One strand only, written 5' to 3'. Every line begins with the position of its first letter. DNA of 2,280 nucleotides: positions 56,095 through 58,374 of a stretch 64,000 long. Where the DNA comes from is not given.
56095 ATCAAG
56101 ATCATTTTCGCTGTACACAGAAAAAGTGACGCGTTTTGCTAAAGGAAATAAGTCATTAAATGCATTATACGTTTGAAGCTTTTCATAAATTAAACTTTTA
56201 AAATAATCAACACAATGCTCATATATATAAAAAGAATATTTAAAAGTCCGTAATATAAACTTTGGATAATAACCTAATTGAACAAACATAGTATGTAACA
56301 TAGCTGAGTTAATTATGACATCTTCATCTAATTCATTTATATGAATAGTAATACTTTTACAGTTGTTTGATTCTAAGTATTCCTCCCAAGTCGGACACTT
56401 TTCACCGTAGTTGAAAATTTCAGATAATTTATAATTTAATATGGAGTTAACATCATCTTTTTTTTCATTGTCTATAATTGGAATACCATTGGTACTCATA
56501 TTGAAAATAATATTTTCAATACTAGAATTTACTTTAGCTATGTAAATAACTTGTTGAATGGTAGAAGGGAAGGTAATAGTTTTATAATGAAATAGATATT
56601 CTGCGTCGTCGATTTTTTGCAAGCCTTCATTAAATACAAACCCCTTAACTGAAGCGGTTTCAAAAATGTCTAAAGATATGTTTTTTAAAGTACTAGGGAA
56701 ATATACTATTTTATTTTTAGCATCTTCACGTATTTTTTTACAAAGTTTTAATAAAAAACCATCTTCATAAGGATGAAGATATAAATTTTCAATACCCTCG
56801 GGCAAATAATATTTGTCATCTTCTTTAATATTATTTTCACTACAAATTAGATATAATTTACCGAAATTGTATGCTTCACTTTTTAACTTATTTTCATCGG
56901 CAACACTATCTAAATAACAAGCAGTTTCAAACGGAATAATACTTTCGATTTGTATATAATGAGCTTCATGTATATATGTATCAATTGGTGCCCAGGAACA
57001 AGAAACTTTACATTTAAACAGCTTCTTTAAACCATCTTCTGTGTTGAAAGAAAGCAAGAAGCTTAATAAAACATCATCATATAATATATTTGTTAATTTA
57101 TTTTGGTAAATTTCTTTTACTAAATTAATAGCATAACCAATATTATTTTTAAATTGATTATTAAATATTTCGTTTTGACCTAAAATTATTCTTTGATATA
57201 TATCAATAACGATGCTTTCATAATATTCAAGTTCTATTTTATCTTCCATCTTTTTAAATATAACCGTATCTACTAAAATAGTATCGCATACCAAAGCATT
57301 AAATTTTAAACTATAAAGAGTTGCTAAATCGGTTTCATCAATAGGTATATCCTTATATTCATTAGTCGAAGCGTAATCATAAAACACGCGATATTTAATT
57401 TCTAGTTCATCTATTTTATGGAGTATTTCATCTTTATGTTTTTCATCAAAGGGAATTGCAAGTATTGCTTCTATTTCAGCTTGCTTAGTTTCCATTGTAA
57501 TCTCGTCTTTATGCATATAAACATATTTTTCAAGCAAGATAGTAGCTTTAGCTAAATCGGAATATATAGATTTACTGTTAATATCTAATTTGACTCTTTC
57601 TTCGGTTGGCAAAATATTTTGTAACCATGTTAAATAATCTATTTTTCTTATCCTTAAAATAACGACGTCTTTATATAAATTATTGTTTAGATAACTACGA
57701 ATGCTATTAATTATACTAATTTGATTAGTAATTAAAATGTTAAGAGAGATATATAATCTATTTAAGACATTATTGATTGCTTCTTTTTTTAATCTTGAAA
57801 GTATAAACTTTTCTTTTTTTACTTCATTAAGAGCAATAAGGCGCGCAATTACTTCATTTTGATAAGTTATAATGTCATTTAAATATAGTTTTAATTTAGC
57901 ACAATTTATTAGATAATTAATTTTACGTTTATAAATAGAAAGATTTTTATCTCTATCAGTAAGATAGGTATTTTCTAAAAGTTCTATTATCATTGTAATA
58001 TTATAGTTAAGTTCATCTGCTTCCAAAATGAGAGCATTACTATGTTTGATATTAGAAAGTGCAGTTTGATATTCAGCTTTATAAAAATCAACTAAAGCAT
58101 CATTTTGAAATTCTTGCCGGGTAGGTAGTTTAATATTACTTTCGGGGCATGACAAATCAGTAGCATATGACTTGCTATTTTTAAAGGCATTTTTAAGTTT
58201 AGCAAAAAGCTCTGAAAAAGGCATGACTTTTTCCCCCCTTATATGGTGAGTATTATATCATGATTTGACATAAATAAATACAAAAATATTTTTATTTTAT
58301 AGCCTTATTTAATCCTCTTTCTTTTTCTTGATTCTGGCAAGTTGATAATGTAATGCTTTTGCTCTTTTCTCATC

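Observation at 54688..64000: Tandem array of at least three giant paralogous genes of unknown function, with a constant head, a mosaic body, and a promoter for each copy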

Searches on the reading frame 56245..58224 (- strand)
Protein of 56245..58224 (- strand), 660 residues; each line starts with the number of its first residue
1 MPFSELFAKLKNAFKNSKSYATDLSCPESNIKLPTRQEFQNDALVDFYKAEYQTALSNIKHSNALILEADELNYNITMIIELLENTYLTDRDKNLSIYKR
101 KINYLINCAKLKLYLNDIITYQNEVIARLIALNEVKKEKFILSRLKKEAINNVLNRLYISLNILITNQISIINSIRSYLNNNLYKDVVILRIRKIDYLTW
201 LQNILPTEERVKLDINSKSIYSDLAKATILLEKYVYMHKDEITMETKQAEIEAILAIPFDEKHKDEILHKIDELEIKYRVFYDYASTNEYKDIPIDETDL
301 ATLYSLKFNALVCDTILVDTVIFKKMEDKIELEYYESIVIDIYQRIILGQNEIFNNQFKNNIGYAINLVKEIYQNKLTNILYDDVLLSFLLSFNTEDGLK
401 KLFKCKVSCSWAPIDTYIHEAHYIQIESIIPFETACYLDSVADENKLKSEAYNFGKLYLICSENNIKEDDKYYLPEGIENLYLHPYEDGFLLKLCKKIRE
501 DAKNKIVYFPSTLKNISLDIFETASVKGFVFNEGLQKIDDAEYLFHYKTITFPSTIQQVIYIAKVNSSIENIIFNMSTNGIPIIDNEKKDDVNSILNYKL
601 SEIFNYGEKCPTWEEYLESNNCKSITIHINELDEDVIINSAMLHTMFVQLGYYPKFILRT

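Call 60: find_homologous_proteins(query=A2, max_evalue=1e-10)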
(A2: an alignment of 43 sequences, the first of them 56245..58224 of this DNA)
Query A2 (43 sequences) (660 aa, profile of the alignment): 20 proteins with E <= 1e-10 among 8000 candidates.
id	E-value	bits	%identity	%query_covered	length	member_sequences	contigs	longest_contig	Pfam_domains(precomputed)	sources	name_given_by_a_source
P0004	3.8e-214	731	40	97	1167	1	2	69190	PF13306.13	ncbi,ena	-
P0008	2.6e-209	715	38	95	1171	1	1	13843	PF13306.13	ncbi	-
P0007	1.6e-197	676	41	84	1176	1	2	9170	PF13306.13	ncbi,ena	-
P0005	9.7e-197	674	41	97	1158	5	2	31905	PF13306.13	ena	-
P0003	1.1e-196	674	41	97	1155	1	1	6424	PF13306.13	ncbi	-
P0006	8.4e-195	667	39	83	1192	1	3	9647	PF13306.13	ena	-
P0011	2.0e-193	663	25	98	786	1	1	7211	PF13306.13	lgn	-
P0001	6.2e-187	641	100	100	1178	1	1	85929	-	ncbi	-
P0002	1.2e-183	630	42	97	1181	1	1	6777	-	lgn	-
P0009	1.1e-177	611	39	86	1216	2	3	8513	PF13306.13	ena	-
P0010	1.0e-172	594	27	80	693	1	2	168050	-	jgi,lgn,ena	-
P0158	6.0e-34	136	22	19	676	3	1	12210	PF13306.13,PF18962.8,PF13855.13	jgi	jgi:hypothetical protein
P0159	2.0e-30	124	-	-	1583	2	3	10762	PF13306.13,PF05725.19,PF13855.13,PF23952.2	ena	-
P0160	2.2e-26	111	22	9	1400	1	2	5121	PF00069.32,PF13306.13,PF24883.3,PF13855.13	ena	-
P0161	2.2e-26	111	19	11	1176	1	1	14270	PF13306.13,PF13855.13,PF23952.2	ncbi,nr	ncbi:MAG: leucine-rich repeat domain-containing protein, partial [Clostridia bacterium]|nr:leucine-r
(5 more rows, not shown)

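Call 78: predict_structure(alignment_id=A2)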
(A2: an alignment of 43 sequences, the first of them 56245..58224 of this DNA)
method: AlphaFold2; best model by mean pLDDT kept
length: 660 residues; sequences in the alignment: 43
mean_pLDDT: 81.0   pTM: 0.76
mean pLDDT of the five models: 81.0, 79.6, 79.1, 78.9, 77.6
residues with pLDDT >= 90: 292; 70-90: 222; 50-70: 83; < 50: 63
segments of 3 or more residues with pLDDT < 50: 15-25, 563-565, 582-615, 652-660
pLDDT, mean of each block of 10 residues (from residue 1): 64 47 55 86 93 86 77 91 80 74 88 94 95 85 85 91 92 86 61 87 95 87 94 91 92 96 95 95 71 79 96 85 85 94 96 94 95 88 92 92 91 67 86 91 59 83 77 93 77 90 94 93 89 88 79 81 59 76 44 43 41 49 79 84 64 40
secondary structure, 60 per line:
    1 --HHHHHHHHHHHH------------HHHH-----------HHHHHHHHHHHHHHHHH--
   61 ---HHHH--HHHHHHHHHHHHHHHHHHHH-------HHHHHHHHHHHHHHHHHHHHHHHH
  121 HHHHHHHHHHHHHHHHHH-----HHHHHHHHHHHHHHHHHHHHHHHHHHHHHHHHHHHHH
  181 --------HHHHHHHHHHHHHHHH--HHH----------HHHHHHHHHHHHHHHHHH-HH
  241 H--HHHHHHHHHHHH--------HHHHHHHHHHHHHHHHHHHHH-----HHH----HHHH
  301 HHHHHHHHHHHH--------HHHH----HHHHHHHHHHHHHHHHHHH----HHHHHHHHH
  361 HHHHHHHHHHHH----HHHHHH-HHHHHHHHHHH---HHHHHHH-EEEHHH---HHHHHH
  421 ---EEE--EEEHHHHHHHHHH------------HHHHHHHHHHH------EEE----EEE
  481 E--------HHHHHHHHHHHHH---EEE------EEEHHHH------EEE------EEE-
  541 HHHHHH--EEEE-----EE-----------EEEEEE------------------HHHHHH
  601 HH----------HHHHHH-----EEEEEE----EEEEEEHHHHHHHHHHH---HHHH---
elements in order: H3-14 H27-30 H42-58 H64-67 H70-89 H97-138 H144-180 H189-204 H220-237 H244-255 H264-284 H297-312 H321-324 H329-347 H352-372 H377-382 H384-394 H398-404 E406-408 H415-420 E424-426 E429-431 H432-441 H454-464 E471-473 E478-481 H490-502 E506-508 E515-517 H518-521 E528-530 E537-539 H541-546 E549-552 E571-576 H595-602 H613-618 E624-629 E634-639 H640-650 H654-657

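Call 81: fold_search(model_id=the predicted structure, library=pdb)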
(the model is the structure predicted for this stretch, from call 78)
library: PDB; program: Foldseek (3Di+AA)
matches with E <= 10: 172; with E <= 0.001: 0
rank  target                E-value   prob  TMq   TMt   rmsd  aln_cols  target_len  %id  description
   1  9ri9_B                1.1e-01  0.12  0.12  0.10  40.2       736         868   10  Cryo-EM structure of the tomato NRC3 hexameric resistosome (released 2025-07-23)
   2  4fdw                  4.7e-01  0.60  0.09  0.15   9.6       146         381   14  Crystal structure of a putative cell surface protein (BACOVA_01565) from Bacteroides ovatus ATCC 8483 at 2.05 A resoluti (released 2012-07-25)
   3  8b71_A                6.5e-01  0.05  0.10  0.11  29.6       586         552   10  Upright KimA dimer with bound c-di-AMP from B. subtilis (released 2023-01-18)
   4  3j67                  8.5e-01  0.03  0.09  0.04  29.2       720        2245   11  Structural mechanism of the dynein powerstroke (post-powerstroke state) (released 2014-04-23)
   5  4mlb_C                1.1e+00  0.11  0.11  0.14  27.5       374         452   11  Reverse polarity of binding pocket suggests different function of a MOP superfamily transporter from Pyrococcus furios (released 2013-09-25)
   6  7rdr_A                1.4e+00  0.06  0.12  0.15  20.9       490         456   13  Circular tandem repeat protein with novel repeat topology and enhanced subunit contact surfaces (released 2021-09-01)
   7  5j31_A                1.8e+00  0.09  0.09  0.21  16.7       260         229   10  Crystal structure of 14-3-3zeta in complex with an alkyne cross-linked cyclic peptide derived from ExoS (released 2016-10-19)
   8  6gkf_D                1.8e+00  0.13  0.10  0.26  16.8       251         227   12  Structure of 14-3-3 gamma in complex with caspase-2 14-3-3 binding motif Ser139 (released 2018-10-17)
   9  8j30_A                1.8e+00  0.02  0.09  0.10  33.1       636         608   10  Crystal structure of ApNGT with Q469A and M218A mutations in complex with UDP-GLC (released 2023-08-16)
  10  9jxi_A                2.0e+00  0.04  0.11  0.13  23.3       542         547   10  Cryo-EM structure of human XPR1 with InsP8 in an 'arch-like' intermediate state of the SPX domain (released 2025-08-27)
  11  4a64_B                2.1e+00  0.03  0.09  0.13  18.9       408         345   12  Crystal structure of the N-terminal domain of human Cul4B at 2.57A resolution (released 2012-02-29)
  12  5a6c_B                2.1e+00  0.03  0.08  0.12  22.8       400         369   12  Concomitant binding of Afadin to LGN and F-actin directs planar spindle orientation (released 2015-12-30)
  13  7zjs_A                2.2e+00  0.06  0.12  0.09  25.2       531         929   12  Structural basis of centromeric cohesion protection by SGO1 (released 2023-04-26)
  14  6rrc_C                2.2e+00  0.06  0.11  0.17  23.6       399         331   12  Crystal structure of the N-terminal region of human cohesin subunit STAG1 in complex with RAD21 peptide (released 2019-06-19)
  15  6m3q_F                2.3e+00  0.06  0.10  0.18  23.6       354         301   13  Crystal structure of AnkB/beta4-spectrin complex (released 2020-05-13)
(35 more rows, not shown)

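Call 82: fold_search(model_id=the predicted structure, library=viral)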
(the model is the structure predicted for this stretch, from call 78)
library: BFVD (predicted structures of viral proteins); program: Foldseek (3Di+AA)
matches with E <= 10: 275; with E <= 0.001: 0
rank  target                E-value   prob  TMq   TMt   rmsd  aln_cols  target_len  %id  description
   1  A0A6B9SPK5            3.6e-01  0.15  0.13  0.18  17.5       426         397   10  (no name in the UniProt tables at hand)
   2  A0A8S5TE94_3          3.6e-01  0.11  0.11  0.07  33.6       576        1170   13  Type I restriction enzyme [Podoviridae sp. ctzXp5]
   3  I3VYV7                4.3e-01  0.08  0.10  0.08  34.8       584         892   10  (no name in the UniProt tables at hand)
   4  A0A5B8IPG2            4.3e-01  0.06  0.08  0.06  33.2       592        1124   12  Uncharacterized protein (Fragment) [Mimiviridae sp. ChoanoV1]
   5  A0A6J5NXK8            4.5e-01  0.14  0.12  0.19  26.0       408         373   11  Uncharacterized protein (Fragment) [uncultured Caudovirales phage]
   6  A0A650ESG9            4.7e-01  0.15  0.12  0.19  21.0       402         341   11  (no name in the UniProt tables at hand)
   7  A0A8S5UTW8            6.2e-01  0.11  0.13  0.16  32.3       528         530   10  Tail tape measure [Myoviridae sp. ctvxP16]
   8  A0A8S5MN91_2          7.4e-01  0.12  0.13  0.08  22.8       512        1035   10  Uncharacterized protein [Myoviridae sp. ctI7W9]
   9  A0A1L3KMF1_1          7.4e-01  0.04  0.09  0.08  27.9       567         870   10  (no name in the UniProt tables at hand)
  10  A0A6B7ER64            7.8e-01  0.38  0.10  0.31  23.3       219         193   10  (no name in the UniProt tables at hand)
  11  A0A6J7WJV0            8.2e-01  0.13  0.14  0.14  34.6       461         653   11  Uncharacterized protein [uncultured Caudovirales phage]
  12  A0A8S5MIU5            9.3e-01  0.03  0.08  0.08  35.9       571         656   12  Uncharacterized protein [Siphoviridae sp. ctvyM23]
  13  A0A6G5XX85            9.8e-01  0.07  0.13  0.09  25.1       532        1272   10  (no name in the UniProt tables at hand)
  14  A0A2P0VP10            9.8e-01  0.04  0.08  0.10  40.0       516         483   12  Uncharacterized protein [Tetraselmis virus 1]
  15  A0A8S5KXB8            1.0e+00  0.08  0.06  0.10  27.9       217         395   17  Maturation protein [ssRNA phage AIN001]
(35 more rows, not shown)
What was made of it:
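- On Phage structural or other known phage protein families: BFVD Foldseek best E=0.36 (call 82).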

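Call 84: search_protein_families(library=pfam, alignment_id=A2, max_evalue=0.1)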
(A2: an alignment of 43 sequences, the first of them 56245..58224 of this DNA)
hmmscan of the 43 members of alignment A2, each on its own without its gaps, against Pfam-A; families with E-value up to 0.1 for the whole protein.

A. member 1, window:56245-58224:- (660 aa): 0 families

B. families by the number of members that match (of 43 scanned): 16 families
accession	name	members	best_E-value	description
PF13306.12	LRR_5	32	7e-11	BspA type Leucine rich repeat region (6 copies)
PF17366.7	AGA2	1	0.00031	A-agglutinin-binding subunit Aga2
PF24644.1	DUF7638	1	0.0008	Domain of unknown function (DUF7638)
PF22407.1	Cmr1_C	1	0.0044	Cmr1, C-terminal domain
PF24516.1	ARM_KNTC1_2nd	1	0.0066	KNTC1 second ARM-repeats domain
PF05725.18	FNIP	1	0.013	FNIP Repeat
PF10802.14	DUF2540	1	0.021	Protein of unknown function (DUF2540)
PF12565.13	DUF3747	1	0.026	Protein of unknown function (DUF3747)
PF23013.2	IML1_N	1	0.026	IML1 N-terminal double psi beta barrel domain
PF19111.5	DUF5798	1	0.026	Family of unknown function (DUF5798)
PF24962.1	DUF7767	1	0.027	Domain of unknown function (DUF7767)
PF18164.7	GNAT_C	1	0.049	GNAT-like C-terminal domain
PF03146.21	NtA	1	0.057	Agrin NtA domain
PF25440.1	Beta-prop_RIC1_2nd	1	0.071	RIC1 second beta propeller domain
PF22103.2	ElaD_SseL-like_N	1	0.071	ElaD/SseL N-terminal domain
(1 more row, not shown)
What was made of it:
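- On BspA-type LRR proteins (Pfam LRR_5): LRR_5 is found in 32 of 43 relatives (call 84).
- Closest known: BspA/TpLRR-type leucine-rich-repeat proteins. Same: 32 of 43 relatives match LRR_5 (call 84).
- LRR_5 is found in 32 of 43 members (call 84).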

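Call 98: search_solved_structures(query=A2, max_evalue=10)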
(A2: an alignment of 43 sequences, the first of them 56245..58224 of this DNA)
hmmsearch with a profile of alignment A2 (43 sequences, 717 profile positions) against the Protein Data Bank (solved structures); distinct sequences matched with E-value up to 10: 12.
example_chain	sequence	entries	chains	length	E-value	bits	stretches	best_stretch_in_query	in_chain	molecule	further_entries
4fdw_A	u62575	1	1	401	8.3e-23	83.8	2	514-577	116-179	leucine rich hypothetical protein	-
4fd0_A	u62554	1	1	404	3e-21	78.6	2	514-581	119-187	Leucine rich hypothetical protein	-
4fs7_A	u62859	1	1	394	1.8e-15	59.6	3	512-588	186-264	Uncharacterized protein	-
4h09_A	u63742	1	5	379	5.1e-15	58.1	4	523-594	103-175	Hypothetical leucine rich repeat protein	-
4cp6_A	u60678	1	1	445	8e-15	57.4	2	515-596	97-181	CHOLINE BINDING PROTEIN PCPA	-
4gt6_A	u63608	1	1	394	9.3e-12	47.3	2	467-582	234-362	Cell surface protein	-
6mlx_A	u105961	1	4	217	3.9e-07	32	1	515-575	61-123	Leucine-rich repeat protein TpLRR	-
4oju_A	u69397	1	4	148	0.0031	19.1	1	511-581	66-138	hypothetical leucine rich repeat protein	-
6jqa_A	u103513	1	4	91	0.14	13.7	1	187-267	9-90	Phytoplasmal effector causing phyllody 1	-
6nyr_A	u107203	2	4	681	0.18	13.3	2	517-581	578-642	Crov588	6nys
6bxa_C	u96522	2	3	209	0.84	11.1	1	105-142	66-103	Variable Lymphocyte Receptor 2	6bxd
5apz_A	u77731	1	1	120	1.3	10.4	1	201-286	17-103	GENERAL CONTROL PROTEIN GCN4, NOR1 TCAR0761, GENERAL CONTROL PROTEIN GCN4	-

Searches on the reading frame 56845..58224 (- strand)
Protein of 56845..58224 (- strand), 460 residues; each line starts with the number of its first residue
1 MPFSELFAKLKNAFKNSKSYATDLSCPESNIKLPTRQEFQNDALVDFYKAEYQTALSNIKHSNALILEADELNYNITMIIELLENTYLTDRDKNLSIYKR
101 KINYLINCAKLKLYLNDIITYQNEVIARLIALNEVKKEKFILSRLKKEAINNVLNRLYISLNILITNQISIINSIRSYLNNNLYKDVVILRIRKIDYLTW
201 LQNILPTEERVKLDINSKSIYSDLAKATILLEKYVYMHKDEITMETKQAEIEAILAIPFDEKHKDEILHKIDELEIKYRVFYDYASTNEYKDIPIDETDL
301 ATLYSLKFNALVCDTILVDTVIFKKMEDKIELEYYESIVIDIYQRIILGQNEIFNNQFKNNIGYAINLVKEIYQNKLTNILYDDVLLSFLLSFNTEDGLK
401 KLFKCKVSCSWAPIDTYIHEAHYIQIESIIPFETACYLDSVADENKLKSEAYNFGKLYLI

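Call 56: search_dna_similar(query=window:56845-58224:-, collection=phages, mode=protein, max_evalue=0.001, max_rows=20)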
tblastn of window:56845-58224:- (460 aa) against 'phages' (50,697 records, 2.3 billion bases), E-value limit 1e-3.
No match.
